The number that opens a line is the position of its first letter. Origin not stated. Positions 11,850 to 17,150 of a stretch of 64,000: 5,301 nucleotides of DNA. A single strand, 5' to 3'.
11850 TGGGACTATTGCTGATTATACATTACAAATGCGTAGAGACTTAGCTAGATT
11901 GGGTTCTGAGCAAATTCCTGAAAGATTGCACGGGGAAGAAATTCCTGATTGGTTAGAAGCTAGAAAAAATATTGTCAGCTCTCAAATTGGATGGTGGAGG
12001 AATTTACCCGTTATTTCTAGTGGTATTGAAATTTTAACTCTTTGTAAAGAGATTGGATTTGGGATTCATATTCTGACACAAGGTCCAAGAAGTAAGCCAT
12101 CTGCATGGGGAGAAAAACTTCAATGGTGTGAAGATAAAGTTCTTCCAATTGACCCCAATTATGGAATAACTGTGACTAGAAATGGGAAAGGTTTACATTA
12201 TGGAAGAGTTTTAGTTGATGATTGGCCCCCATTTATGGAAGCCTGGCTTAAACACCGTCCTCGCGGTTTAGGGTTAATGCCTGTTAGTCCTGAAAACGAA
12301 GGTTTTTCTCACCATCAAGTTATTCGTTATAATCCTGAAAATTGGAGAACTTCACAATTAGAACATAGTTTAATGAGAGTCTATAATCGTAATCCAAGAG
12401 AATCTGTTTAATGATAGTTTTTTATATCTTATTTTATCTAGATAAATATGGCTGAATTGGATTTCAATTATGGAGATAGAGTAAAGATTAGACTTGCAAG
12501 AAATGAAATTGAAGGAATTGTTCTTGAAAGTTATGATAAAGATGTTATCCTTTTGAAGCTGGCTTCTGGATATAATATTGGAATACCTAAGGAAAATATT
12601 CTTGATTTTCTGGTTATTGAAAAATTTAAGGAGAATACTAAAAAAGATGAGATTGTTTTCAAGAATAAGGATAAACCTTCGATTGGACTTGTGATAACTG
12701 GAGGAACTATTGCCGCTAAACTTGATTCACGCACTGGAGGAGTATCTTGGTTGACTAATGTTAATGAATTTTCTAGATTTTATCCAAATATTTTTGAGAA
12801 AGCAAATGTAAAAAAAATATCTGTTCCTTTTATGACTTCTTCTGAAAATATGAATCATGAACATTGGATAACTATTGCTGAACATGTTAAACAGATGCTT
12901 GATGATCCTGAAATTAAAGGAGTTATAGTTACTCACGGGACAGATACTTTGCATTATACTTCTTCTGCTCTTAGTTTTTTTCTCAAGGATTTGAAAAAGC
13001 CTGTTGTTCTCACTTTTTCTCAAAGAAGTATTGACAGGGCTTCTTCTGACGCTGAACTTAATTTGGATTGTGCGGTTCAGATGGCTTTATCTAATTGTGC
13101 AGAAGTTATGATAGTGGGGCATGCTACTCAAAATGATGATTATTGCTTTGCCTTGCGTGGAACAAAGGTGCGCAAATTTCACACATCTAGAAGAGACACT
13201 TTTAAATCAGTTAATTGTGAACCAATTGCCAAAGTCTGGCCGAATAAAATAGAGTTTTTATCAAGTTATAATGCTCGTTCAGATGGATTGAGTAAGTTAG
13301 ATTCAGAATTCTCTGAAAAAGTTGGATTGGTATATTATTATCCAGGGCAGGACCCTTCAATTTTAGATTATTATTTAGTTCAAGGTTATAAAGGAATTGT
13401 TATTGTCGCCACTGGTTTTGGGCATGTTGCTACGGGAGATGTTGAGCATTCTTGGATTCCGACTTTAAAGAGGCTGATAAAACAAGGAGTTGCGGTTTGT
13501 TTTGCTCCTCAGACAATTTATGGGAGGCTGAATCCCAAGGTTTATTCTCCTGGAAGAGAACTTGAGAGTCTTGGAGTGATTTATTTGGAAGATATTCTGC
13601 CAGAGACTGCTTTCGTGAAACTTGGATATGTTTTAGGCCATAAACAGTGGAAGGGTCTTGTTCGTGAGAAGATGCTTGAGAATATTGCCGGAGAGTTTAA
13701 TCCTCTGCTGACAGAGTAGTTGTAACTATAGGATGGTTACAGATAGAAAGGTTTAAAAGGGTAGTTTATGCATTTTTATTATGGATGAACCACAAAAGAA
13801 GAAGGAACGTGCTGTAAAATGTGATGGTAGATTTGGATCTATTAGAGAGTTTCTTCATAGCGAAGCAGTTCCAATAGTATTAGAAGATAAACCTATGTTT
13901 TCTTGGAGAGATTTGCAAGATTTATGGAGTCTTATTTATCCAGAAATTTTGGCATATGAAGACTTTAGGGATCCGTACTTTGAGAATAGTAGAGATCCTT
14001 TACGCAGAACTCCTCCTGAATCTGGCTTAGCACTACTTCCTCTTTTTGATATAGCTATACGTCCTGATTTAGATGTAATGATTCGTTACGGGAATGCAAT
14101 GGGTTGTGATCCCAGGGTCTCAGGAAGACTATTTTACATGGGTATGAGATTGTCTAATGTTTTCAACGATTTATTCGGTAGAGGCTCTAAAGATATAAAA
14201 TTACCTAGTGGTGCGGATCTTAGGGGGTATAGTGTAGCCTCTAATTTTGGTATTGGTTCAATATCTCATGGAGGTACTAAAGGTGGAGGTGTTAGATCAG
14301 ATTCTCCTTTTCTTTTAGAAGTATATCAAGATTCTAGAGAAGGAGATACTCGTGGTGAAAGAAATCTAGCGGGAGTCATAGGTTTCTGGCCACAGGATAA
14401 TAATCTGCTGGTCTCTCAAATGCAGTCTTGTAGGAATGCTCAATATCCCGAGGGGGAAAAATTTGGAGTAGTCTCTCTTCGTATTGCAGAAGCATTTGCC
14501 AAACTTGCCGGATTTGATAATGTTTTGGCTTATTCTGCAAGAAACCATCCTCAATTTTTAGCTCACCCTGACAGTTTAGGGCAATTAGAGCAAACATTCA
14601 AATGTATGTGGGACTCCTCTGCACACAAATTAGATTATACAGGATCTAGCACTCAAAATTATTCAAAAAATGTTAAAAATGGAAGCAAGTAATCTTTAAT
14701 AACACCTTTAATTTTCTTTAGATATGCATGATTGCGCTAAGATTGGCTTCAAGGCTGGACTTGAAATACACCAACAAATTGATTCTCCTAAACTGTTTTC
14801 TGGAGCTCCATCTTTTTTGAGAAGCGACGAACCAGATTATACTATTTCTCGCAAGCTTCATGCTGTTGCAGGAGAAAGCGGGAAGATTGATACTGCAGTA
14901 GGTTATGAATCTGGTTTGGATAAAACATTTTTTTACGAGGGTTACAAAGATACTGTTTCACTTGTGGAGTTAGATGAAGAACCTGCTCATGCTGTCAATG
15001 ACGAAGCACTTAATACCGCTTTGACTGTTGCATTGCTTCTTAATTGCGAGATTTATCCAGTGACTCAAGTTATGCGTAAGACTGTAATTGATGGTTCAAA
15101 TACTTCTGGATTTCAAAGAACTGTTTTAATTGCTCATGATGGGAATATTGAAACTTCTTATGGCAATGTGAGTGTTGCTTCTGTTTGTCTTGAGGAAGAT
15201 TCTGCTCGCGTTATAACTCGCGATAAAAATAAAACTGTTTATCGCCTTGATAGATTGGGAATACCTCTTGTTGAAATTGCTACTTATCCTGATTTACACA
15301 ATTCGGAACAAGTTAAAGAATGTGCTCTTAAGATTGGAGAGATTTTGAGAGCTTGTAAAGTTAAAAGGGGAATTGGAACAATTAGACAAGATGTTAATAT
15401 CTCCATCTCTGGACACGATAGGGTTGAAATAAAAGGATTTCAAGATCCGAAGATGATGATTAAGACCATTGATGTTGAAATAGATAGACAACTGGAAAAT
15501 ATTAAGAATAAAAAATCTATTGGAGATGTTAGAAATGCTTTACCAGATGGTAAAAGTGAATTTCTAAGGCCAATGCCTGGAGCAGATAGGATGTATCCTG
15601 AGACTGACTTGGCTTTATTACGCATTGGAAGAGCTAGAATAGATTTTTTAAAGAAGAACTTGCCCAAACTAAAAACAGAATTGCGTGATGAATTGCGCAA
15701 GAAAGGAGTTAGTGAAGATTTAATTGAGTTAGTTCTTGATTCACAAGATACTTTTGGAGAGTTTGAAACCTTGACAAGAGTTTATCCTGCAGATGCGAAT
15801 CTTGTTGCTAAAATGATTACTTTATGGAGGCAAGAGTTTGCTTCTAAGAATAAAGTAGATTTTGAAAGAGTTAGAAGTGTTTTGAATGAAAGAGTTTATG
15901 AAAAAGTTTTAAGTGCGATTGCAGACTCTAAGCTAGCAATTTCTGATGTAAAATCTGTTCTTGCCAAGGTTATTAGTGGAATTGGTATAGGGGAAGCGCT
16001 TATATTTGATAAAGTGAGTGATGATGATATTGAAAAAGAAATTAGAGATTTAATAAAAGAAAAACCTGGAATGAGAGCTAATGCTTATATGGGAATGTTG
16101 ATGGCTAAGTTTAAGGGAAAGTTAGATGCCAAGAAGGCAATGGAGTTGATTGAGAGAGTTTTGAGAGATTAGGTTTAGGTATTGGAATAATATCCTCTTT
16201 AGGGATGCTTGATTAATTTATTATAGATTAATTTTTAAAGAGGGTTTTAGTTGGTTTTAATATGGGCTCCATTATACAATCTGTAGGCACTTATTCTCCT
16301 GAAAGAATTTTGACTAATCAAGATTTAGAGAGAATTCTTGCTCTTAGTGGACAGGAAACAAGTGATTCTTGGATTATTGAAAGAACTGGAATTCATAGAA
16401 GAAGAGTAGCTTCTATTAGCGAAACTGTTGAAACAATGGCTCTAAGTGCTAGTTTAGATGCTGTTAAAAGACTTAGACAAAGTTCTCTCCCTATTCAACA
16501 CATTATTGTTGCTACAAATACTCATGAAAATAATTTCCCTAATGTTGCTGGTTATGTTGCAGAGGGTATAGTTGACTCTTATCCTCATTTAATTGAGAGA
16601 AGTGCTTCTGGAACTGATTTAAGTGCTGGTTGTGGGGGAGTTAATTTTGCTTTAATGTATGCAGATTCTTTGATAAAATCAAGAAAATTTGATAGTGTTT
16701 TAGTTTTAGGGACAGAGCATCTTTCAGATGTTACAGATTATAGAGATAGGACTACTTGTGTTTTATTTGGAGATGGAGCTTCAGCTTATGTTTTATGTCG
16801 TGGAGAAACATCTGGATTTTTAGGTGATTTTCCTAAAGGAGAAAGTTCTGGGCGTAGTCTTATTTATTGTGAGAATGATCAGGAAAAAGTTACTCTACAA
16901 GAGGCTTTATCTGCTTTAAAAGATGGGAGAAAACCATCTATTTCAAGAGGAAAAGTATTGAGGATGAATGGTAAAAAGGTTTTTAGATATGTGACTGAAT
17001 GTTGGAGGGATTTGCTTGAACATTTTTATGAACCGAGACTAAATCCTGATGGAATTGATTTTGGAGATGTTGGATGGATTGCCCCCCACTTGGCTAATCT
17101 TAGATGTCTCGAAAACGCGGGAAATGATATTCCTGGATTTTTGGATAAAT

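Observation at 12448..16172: gatD and gatE separated by an orphan gene of different composition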

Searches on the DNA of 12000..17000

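Call 90: search_rna_families(source=window, start=12000, end=17000, threshold=evalue, max_evalue=1)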
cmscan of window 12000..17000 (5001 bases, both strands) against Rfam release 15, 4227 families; matches with E-value up to 1: 1.
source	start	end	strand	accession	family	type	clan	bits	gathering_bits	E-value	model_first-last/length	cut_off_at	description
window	14319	14488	+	RF02942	Clostridiales-3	Gene; sRNA;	-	16.9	103.4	0.23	1-264/264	no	Clostridiales-3 RNA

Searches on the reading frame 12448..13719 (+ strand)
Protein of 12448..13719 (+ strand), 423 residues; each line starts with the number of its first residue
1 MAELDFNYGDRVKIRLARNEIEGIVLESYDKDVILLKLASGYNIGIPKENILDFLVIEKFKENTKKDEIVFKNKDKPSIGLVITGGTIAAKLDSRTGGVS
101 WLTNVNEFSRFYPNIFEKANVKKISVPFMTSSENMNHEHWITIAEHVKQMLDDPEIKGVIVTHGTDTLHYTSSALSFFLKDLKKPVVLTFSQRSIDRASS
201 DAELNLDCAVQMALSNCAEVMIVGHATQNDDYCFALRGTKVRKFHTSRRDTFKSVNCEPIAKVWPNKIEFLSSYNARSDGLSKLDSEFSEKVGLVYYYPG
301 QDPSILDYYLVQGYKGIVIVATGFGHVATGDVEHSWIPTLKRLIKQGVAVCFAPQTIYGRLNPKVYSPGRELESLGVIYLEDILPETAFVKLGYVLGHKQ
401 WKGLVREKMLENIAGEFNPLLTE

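Call 3: search_protein_families(library=pfam, proteins=[window:12448-13719:+], max_evalue=0.01)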
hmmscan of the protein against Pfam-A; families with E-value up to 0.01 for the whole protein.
window:12448-13719:+ (423 aa): 3 families
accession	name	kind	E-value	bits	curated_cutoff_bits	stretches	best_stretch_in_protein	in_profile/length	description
PF00710.25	Asparaginase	-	1.8e-50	171.6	22.5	1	79-272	2-189/193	Asparaginase, N-terminal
PF17763.6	Asparaginase_C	-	3.9e-23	82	34.6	1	291-400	1-105/114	Glutaminase/Asparaginase C-terminal domain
PF18195.6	GatD_N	-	1.1e-12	47.5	25.7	1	7-51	2-49/54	GatD N-terminal domain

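Call 4: search_protein_families(library=ncbifam, proteins=[window:12448-13719:+], max_evalue=0.01)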
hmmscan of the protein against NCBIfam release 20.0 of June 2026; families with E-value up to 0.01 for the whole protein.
window:12448-13719:+ (423 aa): 7 families
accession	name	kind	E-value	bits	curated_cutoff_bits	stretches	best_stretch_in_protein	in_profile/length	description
NF003217.0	PRK04183.1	equivalog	7.6e-135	449.8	310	1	6-419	3-413/420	Glu-tRNA(Gln) amidotransferase subunit GatD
TIGR02153.1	gatD_arch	equivalog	9e-130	433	324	1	21-419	2-401/405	Glu-tRNA(Gln) amidotransferase subunit GatD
TIGR00519.1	asnASE_I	subfamily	2.3e-100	335.8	260.5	1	77-418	2-336/337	type I asparaginase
NF006998.0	PRK09461.1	equivalog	2e-40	139.1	376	1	76-418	3-335/337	asparaginase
TIGR00520.1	asnASE_II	subfamily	5.1e-38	130.9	314.3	1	67-360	15-304/352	type II asparaginase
NF008304.0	PRK11096.1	equivalog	9e-30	103.4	506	1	73-352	20-291/348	L-asparaginase 2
NF047938.1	UbqsynUb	equivalog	0.0098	15.6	275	0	174-216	36-77/201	ubiquinone biosynthesis protein UbiJ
